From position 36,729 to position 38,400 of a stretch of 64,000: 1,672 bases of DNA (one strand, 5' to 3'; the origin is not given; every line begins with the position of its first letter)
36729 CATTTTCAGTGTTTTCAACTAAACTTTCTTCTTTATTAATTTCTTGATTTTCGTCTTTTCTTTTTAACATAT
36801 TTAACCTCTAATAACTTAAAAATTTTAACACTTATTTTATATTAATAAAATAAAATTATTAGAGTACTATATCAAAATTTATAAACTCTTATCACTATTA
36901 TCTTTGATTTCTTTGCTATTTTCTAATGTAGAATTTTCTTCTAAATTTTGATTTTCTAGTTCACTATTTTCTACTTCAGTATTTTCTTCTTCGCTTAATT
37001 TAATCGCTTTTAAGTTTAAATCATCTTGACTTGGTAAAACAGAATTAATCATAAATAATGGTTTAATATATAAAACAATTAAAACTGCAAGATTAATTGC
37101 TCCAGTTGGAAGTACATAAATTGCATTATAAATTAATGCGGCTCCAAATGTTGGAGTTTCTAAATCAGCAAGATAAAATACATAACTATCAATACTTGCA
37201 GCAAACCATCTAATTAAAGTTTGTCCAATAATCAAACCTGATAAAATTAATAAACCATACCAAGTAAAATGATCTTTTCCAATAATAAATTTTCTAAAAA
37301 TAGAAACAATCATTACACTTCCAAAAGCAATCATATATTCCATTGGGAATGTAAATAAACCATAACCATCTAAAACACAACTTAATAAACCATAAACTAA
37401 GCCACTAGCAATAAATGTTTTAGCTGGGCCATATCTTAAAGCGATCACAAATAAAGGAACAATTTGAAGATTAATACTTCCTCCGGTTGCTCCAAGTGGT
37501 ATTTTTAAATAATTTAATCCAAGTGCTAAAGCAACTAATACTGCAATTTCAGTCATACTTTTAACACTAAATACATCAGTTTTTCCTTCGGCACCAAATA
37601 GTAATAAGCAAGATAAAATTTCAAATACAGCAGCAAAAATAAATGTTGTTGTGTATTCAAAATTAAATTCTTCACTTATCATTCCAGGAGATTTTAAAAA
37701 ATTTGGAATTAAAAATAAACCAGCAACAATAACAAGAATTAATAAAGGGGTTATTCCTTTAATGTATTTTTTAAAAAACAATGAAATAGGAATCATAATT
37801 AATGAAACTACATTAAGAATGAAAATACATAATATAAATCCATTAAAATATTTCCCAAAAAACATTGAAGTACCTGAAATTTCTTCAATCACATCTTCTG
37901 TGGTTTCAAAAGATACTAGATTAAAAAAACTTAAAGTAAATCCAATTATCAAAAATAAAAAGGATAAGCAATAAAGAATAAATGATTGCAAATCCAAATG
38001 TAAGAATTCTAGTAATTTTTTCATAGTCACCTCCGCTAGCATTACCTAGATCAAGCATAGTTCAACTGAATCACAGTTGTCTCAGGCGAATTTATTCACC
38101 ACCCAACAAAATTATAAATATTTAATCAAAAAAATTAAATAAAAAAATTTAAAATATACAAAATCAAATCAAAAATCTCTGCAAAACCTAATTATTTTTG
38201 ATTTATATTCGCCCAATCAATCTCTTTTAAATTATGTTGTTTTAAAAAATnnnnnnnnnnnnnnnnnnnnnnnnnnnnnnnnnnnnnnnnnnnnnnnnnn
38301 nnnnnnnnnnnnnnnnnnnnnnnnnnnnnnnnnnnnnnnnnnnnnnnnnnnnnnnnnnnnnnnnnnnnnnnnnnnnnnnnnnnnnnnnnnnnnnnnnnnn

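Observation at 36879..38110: TPP riboswitch controlling an unusually long ThiT-like S-component; an upstream AUG lies inside the aptamer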

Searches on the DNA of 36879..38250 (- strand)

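Call 4: search_rna_families(source=window, start=37950, end=38250, threshold=evalue, max_evalue=10, show_alignments=5)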
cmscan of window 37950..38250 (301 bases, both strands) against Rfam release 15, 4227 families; matches with E-value up to 10: 3.
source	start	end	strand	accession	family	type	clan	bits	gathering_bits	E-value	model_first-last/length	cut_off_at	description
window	38010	38116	-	RF00059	TPP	Cis-reg; riboswitch;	-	38.2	54.3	3.2e-06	1-105/105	no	TPP riboswitch aptamer (THI element)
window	38064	38131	-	RF00933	mir-875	Gene; miRNA;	-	13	84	7.8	1-73/73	no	mir-875 microRNA precursor family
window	38080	38126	+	RF00032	Histone3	Cis-reg;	-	11.7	34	4.6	1-46/46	no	Histone 3' UTR stem-loop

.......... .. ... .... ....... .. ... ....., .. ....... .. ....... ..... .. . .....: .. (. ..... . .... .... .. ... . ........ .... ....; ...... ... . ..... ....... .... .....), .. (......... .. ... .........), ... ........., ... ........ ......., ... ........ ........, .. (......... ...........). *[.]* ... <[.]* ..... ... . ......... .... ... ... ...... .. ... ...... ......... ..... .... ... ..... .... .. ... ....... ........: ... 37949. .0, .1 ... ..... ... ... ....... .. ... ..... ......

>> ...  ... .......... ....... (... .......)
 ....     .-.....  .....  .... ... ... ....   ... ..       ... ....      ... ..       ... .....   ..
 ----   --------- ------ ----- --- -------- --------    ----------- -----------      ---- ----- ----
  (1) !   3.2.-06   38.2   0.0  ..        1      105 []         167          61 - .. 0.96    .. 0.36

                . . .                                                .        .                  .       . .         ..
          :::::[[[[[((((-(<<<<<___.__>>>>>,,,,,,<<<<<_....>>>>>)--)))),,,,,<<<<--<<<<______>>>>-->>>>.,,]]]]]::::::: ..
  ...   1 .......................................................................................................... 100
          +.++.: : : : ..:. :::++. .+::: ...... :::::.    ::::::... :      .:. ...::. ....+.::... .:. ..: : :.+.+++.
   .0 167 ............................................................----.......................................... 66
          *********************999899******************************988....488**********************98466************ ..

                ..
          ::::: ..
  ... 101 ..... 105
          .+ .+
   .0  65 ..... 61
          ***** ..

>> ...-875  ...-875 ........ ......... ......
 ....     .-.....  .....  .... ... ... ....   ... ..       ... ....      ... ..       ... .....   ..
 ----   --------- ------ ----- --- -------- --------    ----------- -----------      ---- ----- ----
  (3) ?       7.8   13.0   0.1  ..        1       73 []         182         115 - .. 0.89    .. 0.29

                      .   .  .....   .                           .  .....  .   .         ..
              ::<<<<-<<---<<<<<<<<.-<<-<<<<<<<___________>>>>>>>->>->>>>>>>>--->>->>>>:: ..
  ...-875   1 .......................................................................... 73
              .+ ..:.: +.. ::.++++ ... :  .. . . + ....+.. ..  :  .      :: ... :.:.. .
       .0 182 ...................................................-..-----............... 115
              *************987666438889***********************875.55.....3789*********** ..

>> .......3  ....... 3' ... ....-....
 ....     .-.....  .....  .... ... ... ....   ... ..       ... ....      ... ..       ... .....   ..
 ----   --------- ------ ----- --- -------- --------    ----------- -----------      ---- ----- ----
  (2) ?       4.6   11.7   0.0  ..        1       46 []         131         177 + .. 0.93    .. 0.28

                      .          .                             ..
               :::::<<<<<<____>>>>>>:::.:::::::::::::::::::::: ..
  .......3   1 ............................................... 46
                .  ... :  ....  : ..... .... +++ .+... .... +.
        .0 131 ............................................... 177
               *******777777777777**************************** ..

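Call 14: search_rna_families(sources=[L001, L002, L003, L028, L004, L005, L006, L007, L008, L009, L010, L011, L012, L013, L014, L066, L072], threshold=gathering)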
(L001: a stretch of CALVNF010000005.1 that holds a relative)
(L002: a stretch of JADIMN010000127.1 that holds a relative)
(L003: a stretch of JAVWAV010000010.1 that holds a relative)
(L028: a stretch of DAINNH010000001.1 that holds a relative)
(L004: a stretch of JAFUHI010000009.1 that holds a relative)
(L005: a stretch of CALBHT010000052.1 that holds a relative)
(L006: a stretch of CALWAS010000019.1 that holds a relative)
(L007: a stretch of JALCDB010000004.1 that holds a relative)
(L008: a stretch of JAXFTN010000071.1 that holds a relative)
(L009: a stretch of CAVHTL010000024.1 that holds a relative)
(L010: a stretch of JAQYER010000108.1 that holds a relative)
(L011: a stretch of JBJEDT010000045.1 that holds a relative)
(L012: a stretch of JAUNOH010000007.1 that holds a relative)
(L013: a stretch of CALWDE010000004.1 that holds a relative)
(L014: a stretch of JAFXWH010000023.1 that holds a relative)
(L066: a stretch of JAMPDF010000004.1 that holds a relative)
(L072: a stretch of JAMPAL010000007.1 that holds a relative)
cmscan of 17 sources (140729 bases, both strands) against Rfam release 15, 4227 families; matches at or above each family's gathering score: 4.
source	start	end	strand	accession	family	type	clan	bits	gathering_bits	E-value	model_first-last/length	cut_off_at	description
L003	3841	3947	+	RF00059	TPP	Cis-reg; riboswitch;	-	59.7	54.3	7.6e-09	1-105/105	no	TPP riboswitch aptamer (THI element)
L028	3838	3945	+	RF00059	TPP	Cis-reg; riboswitch;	-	58.2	54.3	1.8e-08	1-105/105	no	TPP riboswitch aptamer (THI element)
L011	3620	3724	+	RF00059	TPP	Cis-reg; riboswitch;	-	56.2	54.3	5.6e-08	1-105/105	no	TPP riboswitch aptamer (THI element)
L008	2719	2825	+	RF00059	TPP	Cis-reg; riboswitch;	-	54.5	54.3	1.4e-07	1-105/105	no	TPP riboswitch aptamer (THI element)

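Call 22: search_rna_families(sources=[L003, L028, L002, L001, L004, L007, L067], threshold=evalue, max_evalue=0.01, show_alignments=4)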
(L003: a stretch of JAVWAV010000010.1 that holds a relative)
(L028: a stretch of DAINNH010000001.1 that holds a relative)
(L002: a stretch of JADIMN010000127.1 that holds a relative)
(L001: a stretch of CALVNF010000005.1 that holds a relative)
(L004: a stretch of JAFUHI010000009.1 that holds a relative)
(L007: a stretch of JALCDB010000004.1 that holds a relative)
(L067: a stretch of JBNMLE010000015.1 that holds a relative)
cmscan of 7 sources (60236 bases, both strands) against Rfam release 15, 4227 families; matches with E-value up to 0.01: 7.
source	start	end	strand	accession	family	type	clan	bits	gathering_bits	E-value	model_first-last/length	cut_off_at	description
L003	3841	3947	+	RF00059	TPP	Cis-reg; riboswitch;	-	59.7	54.3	3.3e-09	1-105/105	no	TPP riboswitch aptamer (THI element)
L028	3838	3945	+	RF00059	TPP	Cis-reg; riboswitch;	-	58.2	54.3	7.8e-09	1-105/105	no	TPP riboswitch aptamer (THI element)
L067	3379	3484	+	RF00059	TPP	Cis-reg; riboswitch;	-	50.2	54.3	6.8e-07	1-105/105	no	TPP riboswitch aptamer (THI element)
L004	3389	3495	+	RF00059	TPP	Cis-reg; riboswitch;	-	48.3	54.3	2e-06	1-105/105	no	TPP riboswitch aptamer (THI element)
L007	3375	3481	+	RF00059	TPP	Cis-reg; riboswitch;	-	43.2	54.3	3.8e-05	1-105/105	no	TPP riboswitch aptamer (THI element)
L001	3909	4015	+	RF00059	TPP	Cis-reg; riboswitch;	-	36.5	54.3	0.0016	1-105/105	no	TPP riboswitch aptamer (THI element)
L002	3895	4002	+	RF00059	TPP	Cis-reg; riboswitch;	-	36.3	54.3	0.0018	1-105/105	no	TPP riboswitch aptamer (THI element)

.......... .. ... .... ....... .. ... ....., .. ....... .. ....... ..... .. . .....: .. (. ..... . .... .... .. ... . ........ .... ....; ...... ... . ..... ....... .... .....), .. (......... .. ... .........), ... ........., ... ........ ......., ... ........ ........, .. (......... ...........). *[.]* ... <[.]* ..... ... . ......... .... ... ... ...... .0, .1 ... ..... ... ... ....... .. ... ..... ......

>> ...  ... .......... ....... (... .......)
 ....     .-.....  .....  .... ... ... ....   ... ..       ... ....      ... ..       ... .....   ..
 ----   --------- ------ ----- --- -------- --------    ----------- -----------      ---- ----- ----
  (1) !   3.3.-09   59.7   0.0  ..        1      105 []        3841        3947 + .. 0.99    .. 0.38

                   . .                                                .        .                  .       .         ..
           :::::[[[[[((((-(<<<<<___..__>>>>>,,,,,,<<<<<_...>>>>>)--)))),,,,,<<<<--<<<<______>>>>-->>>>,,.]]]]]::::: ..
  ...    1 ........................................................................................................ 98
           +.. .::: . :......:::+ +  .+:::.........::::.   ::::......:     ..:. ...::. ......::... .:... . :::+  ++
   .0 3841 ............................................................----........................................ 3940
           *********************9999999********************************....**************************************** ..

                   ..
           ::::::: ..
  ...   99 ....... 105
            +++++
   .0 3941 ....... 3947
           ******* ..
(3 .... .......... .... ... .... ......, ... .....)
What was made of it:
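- Closest known: TPP riboswitch. Different: J2-4 is 2 nt rather than 5 (calls 4, 22).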

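Call 86: search_rna_families(sources=[L086, L087, L088, L089], threshold=evalue, max_evalue=0.01)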
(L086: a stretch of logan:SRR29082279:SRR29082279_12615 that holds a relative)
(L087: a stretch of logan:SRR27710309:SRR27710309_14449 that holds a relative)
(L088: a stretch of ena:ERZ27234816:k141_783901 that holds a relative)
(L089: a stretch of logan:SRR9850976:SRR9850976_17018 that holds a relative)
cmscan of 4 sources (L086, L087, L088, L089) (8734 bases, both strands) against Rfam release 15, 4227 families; matches with E-value up to 0.01: 4.
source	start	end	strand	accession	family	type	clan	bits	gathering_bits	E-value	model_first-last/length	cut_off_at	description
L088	702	802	+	RF00059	TPP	Cis-reg; riboswitch;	-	56.8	54.3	2.4e-09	1-105/105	no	TPP riboswitch aptamer (THI element)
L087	119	227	+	RF00059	TPP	Cis-reg; riboswitch;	-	55.9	54.3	3.9e-09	1-105/105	no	TPP riboswitch aptamer (THI element)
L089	907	1014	+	RF00059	TPP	Cis-reg; riboswitch;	-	38.8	54.3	6.3e-05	1-105/105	no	TPP riboswitch aptamer (THI element)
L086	232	340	+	RF00059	TPP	Cis-reg; riboswitch;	-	37.4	54.3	0.00014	1-105/105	no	TPP riboswitch aptamer (THI element)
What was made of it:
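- On TPP riboswitch (RF00059): Of 22 orthologous leaders tested, 6 pass: L003 59.7, L028 58.2, L088 56.8, L011 56.2, L087 55.9 and L008 54.5 (calls 14, 22, 86).
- Four compact leaders pass Rfam's threshold (calls 14, 86).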
